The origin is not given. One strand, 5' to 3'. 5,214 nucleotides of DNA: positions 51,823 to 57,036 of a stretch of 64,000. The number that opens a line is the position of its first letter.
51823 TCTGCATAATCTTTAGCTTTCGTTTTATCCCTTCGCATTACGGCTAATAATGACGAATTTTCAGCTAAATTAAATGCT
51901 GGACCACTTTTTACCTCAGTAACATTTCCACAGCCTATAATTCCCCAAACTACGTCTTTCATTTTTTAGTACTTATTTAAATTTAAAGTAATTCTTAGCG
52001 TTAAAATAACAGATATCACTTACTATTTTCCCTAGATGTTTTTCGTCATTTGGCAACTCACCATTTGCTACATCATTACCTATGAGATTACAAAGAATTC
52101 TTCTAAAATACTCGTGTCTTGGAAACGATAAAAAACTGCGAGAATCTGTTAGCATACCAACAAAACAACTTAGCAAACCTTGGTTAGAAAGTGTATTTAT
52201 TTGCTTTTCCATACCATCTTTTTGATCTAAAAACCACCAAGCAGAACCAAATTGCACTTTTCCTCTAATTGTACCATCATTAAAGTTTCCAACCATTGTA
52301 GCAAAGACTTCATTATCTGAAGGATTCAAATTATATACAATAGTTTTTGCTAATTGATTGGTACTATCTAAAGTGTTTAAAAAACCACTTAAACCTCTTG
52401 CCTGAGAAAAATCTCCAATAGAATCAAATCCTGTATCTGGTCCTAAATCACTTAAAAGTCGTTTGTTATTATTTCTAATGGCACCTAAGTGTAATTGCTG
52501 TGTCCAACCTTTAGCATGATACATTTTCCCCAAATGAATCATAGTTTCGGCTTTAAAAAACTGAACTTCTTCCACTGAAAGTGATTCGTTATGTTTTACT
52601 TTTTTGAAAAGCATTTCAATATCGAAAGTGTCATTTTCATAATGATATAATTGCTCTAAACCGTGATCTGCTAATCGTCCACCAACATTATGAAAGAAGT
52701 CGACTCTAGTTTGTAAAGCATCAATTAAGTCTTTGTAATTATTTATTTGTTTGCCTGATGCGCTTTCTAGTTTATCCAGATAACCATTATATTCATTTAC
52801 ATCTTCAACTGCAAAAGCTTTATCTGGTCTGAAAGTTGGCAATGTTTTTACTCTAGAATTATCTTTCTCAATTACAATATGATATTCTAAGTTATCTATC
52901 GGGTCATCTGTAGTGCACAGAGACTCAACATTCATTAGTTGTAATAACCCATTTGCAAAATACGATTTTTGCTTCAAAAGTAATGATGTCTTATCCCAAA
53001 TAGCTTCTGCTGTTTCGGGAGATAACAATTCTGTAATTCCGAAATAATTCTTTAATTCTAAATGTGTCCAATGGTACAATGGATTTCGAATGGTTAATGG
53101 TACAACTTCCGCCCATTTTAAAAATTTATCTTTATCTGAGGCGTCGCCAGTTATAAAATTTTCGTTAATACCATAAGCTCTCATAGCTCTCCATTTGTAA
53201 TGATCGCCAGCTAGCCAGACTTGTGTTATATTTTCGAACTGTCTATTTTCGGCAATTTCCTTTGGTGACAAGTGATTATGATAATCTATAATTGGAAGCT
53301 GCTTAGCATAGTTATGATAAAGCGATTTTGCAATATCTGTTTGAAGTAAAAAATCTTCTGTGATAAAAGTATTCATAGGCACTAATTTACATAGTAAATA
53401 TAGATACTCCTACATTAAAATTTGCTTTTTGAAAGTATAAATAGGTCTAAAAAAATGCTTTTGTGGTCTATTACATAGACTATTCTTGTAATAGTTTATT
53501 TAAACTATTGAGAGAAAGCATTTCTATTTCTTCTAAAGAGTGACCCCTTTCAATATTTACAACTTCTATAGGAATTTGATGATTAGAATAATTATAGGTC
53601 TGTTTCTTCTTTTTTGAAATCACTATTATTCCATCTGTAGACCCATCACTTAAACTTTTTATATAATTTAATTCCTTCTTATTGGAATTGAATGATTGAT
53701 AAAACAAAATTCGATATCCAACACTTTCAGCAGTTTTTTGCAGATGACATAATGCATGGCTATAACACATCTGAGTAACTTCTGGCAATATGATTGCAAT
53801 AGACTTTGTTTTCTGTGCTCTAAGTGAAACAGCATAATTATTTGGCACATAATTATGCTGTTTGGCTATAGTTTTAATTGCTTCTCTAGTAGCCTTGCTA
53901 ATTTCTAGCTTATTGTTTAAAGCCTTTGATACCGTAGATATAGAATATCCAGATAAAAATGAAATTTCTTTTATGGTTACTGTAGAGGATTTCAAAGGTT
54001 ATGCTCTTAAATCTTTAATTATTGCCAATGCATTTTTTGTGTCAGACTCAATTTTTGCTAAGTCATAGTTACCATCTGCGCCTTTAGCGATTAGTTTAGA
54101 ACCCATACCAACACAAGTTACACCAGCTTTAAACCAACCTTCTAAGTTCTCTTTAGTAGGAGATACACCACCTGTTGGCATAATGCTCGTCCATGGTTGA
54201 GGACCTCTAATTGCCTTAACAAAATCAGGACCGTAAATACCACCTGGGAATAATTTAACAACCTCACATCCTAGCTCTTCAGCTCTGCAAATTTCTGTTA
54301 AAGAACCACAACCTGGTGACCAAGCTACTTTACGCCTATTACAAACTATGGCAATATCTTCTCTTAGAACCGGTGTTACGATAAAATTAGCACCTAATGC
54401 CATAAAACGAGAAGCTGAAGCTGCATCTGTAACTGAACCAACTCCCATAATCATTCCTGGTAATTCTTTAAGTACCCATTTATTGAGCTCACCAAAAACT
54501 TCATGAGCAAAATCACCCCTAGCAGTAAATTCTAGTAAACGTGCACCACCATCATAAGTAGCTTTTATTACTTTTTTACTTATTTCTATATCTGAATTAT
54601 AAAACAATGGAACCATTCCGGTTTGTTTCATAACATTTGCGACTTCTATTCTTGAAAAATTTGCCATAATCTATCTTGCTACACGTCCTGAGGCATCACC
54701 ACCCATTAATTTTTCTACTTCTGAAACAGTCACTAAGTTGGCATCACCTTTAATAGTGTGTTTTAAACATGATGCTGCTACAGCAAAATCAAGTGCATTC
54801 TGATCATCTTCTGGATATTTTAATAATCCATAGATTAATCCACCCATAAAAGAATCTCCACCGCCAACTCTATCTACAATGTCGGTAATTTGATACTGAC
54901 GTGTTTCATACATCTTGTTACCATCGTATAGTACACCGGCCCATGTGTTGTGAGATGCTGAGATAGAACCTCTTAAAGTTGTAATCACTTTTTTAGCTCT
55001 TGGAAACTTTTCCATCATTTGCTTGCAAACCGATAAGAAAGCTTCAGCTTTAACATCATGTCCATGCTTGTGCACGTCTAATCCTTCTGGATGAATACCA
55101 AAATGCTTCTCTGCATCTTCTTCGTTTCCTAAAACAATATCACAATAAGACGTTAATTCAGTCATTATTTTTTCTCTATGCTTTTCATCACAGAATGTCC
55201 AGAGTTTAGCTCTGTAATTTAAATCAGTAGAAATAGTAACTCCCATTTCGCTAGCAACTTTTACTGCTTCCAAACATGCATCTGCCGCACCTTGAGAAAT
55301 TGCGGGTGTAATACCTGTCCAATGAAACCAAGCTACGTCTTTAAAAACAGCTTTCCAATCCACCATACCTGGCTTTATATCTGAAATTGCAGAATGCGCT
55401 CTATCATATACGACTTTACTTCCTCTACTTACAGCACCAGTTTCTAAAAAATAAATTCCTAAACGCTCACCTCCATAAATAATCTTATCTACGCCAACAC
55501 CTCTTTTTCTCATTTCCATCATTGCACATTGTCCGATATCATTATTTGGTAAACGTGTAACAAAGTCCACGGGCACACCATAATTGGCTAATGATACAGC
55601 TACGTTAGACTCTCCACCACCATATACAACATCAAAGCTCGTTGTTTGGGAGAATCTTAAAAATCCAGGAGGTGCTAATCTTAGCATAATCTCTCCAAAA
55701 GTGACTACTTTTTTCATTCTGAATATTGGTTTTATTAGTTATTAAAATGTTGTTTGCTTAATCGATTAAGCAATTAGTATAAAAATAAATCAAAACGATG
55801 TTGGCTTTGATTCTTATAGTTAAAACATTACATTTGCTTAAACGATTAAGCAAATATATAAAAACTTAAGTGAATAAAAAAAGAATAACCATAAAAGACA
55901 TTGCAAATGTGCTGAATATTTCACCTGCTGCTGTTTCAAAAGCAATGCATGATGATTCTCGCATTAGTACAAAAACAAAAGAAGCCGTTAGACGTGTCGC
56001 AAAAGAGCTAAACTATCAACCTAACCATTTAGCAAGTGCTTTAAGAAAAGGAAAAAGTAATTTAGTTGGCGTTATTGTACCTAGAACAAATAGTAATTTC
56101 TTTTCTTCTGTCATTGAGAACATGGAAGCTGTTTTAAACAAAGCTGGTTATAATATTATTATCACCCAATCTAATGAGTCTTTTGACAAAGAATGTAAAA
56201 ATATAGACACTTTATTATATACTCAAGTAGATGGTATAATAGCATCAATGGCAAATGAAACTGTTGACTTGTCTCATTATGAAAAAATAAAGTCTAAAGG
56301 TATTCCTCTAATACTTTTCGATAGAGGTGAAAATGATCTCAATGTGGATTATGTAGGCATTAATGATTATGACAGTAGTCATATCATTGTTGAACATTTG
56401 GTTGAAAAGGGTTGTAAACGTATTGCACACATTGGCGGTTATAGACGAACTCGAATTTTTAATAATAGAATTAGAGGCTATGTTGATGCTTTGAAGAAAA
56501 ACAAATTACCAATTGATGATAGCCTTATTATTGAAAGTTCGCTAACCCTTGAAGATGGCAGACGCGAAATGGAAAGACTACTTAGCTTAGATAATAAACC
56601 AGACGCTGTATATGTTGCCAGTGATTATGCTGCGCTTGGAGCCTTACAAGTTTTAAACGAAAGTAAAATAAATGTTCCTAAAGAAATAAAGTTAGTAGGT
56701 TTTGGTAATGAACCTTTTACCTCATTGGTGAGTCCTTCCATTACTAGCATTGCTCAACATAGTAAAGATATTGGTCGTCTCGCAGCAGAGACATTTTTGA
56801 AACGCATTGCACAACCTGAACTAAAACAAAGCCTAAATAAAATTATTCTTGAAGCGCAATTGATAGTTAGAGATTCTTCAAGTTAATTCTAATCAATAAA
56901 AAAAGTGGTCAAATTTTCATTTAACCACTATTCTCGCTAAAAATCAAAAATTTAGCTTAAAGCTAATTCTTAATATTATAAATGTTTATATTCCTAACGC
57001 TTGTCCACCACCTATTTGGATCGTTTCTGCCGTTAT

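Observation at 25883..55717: Candidate beta-glucuronan (polyglucuronate) utilisation locus with a complete two-branch catabolic route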

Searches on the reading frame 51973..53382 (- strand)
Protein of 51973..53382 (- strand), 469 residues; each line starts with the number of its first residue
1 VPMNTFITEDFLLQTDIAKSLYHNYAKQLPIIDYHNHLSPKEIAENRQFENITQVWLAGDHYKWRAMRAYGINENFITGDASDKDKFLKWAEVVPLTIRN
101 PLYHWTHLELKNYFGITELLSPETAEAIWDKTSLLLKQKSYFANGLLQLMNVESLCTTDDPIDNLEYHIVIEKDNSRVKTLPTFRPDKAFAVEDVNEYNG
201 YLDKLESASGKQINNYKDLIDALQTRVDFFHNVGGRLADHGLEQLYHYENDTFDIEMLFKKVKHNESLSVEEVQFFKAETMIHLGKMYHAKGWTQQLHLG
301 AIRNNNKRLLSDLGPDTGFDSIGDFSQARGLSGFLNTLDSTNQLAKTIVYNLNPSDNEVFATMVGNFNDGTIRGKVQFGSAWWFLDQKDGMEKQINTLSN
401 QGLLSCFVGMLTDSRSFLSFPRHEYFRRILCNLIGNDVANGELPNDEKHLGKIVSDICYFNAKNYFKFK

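Call 4: search_protein_families(library=pfam, proteins=[window:51973-53382:-])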
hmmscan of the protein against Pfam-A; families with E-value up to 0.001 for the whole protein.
window:51973-53382:- (469 aa): 1 family
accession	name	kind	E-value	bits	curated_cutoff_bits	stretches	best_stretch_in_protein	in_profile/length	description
PF02614.20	UxaC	-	5.4e-213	708.4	25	1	3-466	1-464/464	Glucuronate isomerase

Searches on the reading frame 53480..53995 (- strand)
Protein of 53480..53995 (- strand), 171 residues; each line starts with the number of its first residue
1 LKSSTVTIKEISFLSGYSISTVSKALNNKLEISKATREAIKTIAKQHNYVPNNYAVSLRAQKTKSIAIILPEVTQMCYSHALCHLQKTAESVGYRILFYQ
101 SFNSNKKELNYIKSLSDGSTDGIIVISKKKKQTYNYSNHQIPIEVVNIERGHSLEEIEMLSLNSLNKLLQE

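Call 11: search_protein_families(library=pfam, proteins=[window:53480-53995:-])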
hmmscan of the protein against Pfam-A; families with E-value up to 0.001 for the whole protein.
window:53480-53995:- (171 aa): 2 families
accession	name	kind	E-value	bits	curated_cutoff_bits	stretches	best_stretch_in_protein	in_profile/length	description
PF00356.27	LacI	-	8.3e-14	51.6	27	1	7-52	1-46/46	Bacterial regulatory proteins, lacI family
PF00532.27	Peripla_BP_1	-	0.00043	20.3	22.2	1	64-131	2-69/281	Periplasmic binding proteins and sugar binding domain of LacI family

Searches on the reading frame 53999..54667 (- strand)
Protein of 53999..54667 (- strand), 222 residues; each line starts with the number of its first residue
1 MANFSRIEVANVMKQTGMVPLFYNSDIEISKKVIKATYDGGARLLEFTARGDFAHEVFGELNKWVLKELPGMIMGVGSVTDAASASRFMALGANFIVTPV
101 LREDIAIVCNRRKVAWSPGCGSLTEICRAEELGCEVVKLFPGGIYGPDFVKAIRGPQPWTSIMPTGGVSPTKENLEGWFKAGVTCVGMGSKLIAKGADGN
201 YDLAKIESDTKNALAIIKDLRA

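Call 4: search_protein_families(library=pfam, proteins=[window:53999-54667:-])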
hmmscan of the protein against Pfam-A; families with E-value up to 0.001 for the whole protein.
window:53999-54667:- (222 aa): 1 family
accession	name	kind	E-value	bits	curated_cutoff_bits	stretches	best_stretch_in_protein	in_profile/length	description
PF01081.25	Aldolase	-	1e-29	103.9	27.8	1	10-207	2-194/196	KDPG and KHG aldolase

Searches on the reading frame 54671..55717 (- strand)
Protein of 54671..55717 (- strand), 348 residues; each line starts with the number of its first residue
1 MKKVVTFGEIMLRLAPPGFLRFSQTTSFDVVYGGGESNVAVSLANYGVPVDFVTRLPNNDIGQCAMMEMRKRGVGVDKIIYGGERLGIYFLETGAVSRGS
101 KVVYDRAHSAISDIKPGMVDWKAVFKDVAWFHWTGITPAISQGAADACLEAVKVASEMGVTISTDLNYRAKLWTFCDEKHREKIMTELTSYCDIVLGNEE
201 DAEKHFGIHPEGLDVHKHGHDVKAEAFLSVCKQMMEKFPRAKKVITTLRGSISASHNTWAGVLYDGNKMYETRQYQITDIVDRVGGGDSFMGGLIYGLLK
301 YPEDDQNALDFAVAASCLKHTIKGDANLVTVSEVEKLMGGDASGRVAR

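Call 4: search_protein_families(library=pfam, proteins=[window:54671-55717:-])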
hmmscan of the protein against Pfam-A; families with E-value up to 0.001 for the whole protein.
window:54671-55717:- (348 aa): 1 family
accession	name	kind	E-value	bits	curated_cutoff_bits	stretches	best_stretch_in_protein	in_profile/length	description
PF00294.29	PfkB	-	3.6e-30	105.8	25.8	1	1-326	1-296/302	pfkB family carbohydrate kinase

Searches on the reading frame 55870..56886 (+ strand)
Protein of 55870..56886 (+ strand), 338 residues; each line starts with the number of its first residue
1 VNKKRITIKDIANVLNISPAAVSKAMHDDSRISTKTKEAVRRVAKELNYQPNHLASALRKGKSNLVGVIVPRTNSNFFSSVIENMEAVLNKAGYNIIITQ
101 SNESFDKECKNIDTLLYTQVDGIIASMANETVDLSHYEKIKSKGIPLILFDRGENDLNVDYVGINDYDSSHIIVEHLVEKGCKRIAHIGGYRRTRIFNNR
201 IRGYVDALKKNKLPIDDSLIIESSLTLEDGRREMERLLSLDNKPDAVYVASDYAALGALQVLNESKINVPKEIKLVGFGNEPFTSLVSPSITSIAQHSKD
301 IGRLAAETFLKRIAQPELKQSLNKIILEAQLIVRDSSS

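Call 11: search_protein_families(library=pfam, proteins=[window:55870-56886:+])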
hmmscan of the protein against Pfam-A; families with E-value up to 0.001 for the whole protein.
window:55870-56886:+ (338 aa): 4 families
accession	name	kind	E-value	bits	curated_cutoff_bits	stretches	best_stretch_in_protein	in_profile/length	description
PF13377.12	Peripla_BP_3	-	2e-34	119.5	26.5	1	174-337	1-167/167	Periplasmic binding protein-like domain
PF13407.12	Peripla_BP_4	-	8.5e-26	91.5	35.1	1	66-309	1-250/258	Periplasmic binding protein domain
PF00532.27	Peripla_BP_1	-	3.1e-24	86.4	22.2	1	65-316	3-262/281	Periplasmic binding proteins and sugar binding domain of LacI family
PF00356.27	LacI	-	2.8e-12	46.6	27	1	7-52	1-46/46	Bacterial regulatory proteins, lacI family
